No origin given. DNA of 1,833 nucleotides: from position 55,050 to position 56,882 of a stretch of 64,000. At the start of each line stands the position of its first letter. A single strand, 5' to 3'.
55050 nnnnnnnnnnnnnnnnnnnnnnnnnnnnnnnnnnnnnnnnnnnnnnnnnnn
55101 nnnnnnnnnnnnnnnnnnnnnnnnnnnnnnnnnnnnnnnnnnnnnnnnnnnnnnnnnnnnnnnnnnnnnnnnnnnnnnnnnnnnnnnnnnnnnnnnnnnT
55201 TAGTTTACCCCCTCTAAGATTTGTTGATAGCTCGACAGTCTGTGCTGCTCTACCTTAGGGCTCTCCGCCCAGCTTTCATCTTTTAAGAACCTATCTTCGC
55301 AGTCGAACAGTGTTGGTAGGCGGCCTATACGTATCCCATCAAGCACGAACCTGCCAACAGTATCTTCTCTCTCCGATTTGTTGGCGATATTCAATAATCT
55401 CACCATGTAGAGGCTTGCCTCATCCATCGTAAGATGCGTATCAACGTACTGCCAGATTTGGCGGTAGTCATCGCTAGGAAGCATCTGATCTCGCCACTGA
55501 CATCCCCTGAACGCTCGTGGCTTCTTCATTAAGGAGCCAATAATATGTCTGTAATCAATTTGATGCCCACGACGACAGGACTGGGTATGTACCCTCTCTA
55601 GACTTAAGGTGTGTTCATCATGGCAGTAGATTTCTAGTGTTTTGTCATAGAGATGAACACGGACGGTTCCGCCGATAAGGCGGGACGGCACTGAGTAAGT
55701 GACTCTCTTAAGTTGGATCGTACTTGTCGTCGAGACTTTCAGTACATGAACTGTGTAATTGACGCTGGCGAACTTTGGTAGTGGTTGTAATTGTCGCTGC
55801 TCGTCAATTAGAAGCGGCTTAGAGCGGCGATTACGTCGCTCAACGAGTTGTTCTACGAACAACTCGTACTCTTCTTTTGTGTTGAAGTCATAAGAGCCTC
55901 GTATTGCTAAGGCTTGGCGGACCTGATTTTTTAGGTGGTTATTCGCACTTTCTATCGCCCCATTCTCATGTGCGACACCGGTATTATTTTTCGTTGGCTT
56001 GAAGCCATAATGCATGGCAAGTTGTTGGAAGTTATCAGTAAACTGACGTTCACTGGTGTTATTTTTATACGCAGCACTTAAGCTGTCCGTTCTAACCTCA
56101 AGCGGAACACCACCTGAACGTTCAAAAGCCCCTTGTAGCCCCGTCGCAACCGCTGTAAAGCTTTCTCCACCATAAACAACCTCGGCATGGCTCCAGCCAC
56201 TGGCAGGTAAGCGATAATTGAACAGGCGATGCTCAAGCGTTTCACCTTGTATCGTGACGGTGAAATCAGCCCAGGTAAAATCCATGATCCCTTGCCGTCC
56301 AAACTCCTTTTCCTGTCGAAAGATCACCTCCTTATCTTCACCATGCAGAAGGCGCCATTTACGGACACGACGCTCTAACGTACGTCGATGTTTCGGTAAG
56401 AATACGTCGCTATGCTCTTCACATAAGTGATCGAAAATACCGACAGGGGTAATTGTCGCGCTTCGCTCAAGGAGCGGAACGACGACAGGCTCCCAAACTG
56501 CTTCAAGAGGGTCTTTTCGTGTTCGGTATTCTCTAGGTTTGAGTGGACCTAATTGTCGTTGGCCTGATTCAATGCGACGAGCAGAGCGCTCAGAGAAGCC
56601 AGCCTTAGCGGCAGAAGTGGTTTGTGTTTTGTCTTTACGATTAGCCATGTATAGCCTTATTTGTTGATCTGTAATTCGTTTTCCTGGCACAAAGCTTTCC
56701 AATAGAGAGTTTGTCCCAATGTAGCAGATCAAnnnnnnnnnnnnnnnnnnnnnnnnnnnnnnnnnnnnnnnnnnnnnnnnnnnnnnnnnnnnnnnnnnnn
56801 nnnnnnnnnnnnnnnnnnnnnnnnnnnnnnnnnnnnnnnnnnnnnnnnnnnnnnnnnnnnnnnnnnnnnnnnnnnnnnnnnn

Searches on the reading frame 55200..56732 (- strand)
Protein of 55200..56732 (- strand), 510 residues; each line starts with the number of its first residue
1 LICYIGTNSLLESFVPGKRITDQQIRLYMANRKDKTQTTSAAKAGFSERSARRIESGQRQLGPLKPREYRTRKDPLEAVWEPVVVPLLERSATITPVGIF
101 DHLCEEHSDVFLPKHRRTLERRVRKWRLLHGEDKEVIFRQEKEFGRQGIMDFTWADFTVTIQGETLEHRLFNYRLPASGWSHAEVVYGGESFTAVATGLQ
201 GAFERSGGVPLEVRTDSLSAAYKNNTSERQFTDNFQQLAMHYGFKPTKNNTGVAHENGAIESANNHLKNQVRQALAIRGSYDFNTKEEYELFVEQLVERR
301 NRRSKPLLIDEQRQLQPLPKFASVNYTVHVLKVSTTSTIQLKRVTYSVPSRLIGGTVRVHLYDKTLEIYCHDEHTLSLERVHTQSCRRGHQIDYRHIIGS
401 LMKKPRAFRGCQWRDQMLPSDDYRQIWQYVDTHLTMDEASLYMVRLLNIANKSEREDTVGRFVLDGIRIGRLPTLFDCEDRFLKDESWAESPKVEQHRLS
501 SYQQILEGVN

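Call 49: search_protein_families(library=pfam, proteins=[window:55200-56732:-], max_evalue=0.001)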
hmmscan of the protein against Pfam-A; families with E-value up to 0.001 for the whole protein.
window:55200-56732:- (510 aa): 1 family
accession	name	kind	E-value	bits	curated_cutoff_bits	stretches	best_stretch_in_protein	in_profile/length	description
PF22483.2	Mu-transpos_C_2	-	7.5e-09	35.6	27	1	324-373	7-56/73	Mu transposase, C-terminal domain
